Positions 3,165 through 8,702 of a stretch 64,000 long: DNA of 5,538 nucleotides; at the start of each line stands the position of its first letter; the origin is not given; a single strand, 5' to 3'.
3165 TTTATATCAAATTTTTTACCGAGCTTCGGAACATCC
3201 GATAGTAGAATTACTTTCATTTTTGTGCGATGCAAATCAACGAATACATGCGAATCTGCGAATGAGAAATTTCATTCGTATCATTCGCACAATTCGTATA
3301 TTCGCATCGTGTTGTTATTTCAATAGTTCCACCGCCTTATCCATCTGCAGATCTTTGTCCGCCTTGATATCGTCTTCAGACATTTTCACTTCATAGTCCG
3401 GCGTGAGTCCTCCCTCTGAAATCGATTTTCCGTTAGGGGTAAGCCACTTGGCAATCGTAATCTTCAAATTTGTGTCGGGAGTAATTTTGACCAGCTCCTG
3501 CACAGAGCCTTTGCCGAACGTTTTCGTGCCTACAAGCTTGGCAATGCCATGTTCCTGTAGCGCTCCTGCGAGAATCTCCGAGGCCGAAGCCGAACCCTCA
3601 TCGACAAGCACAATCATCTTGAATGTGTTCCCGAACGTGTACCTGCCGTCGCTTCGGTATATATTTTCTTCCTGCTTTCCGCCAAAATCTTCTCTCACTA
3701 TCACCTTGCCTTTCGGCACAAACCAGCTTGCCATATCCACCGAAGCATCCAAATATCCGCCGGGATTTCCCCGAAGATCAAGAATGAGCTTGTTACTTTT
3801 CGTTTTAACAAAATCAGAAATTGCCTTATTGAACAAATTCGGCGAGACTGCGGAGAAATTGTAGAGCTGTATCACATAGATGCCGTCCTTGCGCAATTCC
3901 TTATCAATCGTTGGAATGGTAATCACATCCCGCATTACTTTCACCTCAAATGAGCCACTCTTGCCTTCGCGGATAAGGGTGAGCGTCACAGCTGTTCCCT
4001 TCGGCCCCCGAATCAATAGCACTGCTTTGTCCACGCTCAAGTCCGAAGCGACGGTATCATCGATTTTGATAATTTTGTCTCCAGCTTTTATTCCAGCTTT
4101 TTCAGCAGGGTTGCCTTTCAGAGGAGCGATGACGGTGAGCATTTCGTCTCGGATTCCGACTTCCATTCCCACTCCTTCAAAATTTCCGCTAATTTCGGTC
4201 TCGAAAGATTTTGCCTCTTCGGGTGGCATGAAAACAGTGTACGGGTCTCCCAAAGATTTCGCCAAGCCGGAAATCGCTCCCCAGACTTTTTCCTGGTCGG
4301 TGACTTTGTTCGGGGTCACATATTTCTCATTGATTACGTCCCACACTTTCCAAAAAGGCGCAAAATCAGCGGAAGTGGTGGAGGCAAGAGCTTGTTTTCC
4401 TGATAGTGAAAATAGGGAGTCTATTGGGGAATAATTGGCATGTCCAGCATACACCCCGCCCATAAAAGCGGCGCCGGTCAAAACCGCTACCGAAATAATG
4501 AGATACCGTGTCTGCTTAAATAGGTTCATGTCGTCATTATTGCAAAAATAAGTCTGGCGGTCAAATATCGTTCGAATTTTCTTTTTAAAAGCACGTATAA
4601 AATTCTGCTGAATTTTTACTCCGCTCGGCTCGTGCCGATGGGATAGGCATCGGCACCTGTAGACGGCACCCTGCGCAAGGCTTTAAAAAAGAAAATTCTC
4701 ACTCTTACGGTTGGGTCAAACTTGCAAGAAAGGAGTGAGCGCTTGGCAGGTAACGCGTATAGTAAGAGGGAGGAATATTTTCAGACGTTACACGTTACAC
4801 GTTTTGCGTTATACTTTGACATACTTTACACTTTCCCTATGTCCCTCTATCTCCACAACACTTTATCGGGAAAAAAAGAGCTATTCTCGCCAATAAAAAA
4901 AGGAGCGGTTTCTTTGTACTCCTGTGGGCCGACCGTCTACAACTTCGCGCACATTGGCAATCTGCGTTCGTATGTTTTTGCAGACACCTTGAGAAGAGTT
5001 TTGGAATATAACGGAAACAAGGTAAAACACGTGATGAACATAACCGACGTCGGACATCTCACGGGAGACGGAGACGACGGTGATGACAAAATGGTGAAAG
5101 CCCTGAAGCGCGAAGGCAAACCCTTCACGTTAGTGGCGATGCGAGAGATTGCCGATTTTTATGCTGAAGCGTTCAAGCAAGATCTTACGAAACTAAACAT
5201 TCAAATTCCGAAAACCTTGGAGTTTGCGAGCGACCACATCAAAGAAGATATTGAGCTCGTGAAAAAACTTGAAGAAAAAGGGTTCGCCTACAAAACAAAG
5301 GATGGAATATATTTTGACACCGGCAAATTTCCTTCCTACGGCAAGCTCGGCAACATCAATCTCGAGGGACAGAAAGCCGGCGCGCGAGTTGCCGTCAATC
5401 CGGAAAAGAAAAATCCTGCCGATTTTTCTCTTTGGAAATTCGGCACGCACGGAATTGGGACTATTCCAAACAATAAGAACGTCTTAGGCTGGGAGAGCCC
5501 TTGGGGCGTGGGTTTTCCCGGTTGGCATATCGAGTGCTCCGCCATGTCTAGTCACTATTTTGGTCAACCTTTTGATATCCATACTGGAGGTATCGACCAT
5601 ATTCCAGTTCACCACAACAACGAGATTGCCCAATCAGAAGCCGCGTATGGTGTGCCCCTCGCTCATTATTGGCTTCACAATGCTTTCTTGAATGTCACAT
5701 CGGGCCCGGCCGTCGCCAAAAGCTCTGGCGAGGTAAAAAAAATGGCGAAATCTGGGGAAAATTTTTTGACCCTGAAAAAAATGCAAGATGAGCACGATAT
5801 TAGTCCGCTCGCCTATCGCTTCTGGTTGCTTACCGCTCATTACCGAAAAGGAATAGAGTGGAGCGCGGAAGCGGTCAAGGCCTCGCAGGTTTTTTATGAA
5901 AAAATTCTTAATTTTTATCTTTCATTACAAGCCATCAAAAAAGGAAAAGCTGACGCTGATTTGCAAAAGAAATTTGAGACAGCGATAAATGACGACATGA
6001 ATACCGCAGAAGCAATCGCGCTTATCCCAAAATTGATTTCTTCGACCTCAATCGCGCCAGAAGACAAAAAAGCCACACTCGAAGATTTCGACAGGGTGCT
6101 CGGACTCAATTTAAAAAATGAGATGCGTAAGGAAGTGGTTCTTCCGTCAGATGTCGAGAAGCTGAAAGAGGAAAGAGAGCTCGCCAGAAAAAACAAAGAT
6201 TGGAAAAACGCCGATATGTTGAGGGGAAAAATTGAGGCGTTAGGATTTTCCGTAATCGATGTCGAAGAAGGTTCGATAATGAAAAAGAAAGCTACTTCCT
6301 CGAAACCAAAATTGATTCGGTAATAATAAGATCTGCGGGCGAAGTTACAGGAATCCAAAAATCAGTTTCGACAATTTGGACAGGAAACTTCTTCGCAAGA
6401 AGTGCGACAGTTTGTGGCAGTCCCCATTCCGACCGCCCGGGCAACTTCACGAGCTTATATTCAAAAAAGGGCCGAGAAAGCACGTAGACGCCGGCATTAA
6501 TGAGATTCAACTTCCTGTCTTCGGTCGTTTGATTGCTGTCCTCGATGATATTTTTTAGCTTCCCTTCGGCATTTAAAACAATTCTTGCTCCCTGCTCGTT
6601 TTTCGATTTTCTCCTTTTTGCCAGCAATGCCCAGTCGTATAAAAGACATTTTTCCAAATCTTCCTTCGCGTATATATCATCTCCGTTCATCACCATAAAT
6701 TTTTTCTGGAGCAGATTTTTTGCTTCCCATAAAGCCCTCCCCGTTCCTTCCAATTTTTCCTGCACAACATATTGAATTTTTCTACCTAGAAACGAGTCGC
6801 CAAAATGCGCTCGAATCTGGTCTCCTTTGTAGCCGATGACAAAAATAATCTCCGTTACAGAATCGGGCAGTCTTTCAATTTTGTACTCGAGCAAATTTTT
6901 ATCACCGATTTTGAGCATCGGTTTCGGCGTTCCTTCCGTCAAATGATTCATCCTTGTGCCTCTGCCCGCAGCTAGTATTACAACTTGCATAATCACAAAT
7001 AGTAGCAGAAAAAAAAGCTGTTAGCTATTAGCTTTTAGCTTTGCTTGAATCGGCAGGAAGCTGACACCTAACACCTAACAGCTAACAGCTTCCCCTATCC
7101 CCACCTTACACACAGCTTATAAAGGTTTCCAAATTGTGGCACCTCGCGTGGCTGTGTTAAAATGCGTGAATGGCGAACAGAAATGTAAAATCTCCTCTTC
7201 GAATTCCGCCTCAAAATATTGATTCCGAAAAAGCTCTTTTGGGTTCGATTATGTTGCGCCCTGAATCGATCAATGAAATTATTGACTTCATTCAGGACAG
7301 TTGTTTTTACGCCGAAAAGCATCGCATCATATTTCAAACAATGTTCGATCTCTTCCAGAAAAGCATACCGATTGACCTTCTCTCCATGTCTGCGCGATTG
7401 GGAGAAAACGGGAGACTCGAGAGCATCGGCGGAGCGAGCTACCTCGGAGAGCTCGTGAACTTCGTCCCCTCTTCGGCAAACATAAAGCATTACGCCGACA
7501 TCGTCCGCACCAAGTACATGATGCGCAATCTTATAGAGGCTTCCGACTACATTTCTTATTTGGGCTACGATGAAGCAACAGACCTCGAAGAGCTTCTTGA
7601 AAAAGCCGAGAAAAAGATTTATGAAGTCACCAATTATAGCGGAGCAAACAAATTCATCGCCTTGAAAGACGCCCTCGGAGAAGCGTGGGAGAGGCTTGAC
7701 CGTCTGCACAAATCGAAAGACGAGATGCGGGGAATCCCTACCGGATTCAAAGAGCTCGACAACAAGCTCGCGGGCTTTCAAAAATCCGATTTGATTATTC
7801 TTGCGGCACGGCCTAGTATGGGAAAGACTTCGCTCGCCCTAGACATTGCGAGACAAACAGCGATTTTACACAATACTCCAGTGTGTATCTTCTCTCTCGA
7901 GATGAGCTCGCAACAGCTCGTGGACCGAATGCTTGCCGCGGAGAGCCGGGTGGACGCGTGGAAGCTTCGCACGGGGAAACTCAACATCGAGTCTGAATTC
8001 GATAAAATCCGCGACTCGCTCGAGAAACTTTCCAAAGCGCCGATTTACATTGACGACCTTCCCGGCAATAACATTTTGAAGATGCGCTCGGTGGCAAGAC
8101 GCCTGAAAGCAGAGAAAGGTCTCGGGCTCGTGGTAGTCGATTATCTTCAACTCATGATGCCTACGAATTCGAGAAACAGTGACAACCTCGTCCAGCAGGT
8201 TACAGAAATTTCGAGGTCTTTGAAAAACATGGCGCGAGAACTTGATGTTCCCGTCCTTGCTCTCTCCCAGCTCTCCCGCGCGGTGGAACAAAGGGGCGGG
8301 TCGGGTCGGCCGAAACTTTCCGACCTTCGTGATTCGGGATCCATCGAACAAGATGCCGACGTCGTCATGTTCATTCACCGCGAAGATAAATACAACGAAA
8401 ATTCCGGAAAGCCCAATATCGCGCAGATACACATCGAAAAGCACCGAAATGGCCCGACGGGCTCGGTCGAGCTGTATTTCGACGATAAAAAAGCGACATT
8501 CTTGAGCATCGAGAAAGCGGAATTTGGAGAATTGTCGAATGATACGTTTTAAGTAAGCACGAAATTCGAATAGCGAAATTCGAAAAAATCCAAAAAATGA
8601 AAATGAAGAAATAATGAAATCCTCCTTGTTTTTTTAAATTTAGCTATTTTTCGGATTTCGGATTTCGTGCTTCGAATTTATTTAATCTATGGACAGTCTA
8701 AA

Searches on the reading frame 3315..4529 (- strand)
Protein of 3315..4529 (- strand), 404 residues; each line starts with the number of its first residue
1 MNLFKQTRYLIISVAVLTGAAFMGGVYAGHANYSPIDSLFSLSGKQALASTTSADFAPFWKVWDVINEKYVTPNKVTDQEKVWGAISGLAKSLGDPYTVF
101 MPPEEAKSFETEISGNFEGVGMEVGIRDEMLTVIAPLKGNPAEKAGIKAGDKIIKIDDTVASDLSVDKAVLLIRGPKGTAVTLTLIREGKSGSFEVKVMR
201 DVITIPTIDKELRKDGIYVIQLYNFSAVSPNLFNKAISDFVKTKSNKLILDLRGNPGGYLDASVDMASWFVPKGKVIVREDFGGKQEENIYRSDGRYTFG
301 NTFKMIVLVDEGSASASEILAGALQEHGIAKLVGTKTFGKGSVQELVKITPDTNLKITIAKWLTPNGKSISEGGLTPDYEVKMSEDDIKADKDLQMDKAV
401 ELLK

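Call 68: search_protein_families(library=pfam, proteins=[window:3315-4529:-], max_evalue=0.0001)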
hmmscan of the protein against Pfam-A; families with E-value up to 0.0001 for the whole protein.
window:3315-4529:- (404 aa): 5 families
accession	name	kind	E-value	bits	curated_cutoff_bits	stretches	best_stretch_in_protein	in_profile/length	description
PF03572.23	Peptidase_S41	-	8e-47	159.3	24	1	219-381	4-165/165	Peptidase family S41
PF13180.12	PDZ_2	-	9.6e-12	45.5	27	1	125-198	8-80/80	PDZ domain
PF00595.29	PDZ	-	1.6e-11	44.9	23.2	1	119-185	11-80/81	PDZ domain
PF17820.7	PDZ_6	-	3e-10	40.1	27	1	135-187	4-54/54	PDZ domain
PF22694.1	CtpB_N-like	-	2.5e-09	37.9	27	1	24-102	6-82/85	Activating protease CtpB N-terminal domain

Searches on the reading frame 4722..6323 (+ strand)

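Call 68: search_protein_families(library=pfam, proteins=[window:4722-6323:+], max_evalue=0.0001)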
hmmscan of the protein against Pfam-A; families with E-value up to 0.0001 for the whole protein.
window:4722-6323:+ (533 aa): 3 families
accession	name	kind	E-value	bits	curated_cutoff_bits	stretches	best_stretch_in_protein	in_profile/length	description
PF01406.26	tRNA-synt_1e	-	2.9e-85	286.7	27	1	55-388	2-299/301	tRNA synthetases class I (C) catalytic domain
PF09334.17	tRNA-synt_1g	-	5.5e-06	25.8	20.1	1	74-200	12-124/391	tRNA synthetases class I (M)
PF23493.1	CysS_C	-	4e-05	24.1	23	0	474-513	4-43/51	Cysteinyl-tRNA ligase anticodon binding domain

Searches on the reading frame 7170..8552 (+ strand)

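Call 68: search_protein_families(library=pfam, proteins=[window:7170-8552:+], max_evalue=0.0001)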
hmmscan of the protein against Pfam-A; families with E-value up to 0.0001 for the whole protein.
window:7170-8552:+ (460 aa): 4 families
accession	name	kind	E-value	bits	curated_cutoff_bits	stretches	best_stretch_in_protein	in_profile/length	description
PF03796.21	DnaB_C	-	3.6e-103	344.8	27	1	188-444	1-253/255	DnaB-like helicase C terminal domain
PF00772.26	DnaB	-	2.1e-32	111.7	23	1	13-113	2-102/103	DnaB-like helicase N terminal domain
PF13481.12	AAA_25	-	7e-13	49.1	27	1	185-368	11-190/195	AAA domain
PF06745.19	ATPase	-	1.7e-05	24.7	26.6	1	189-354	1-154/231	KaiC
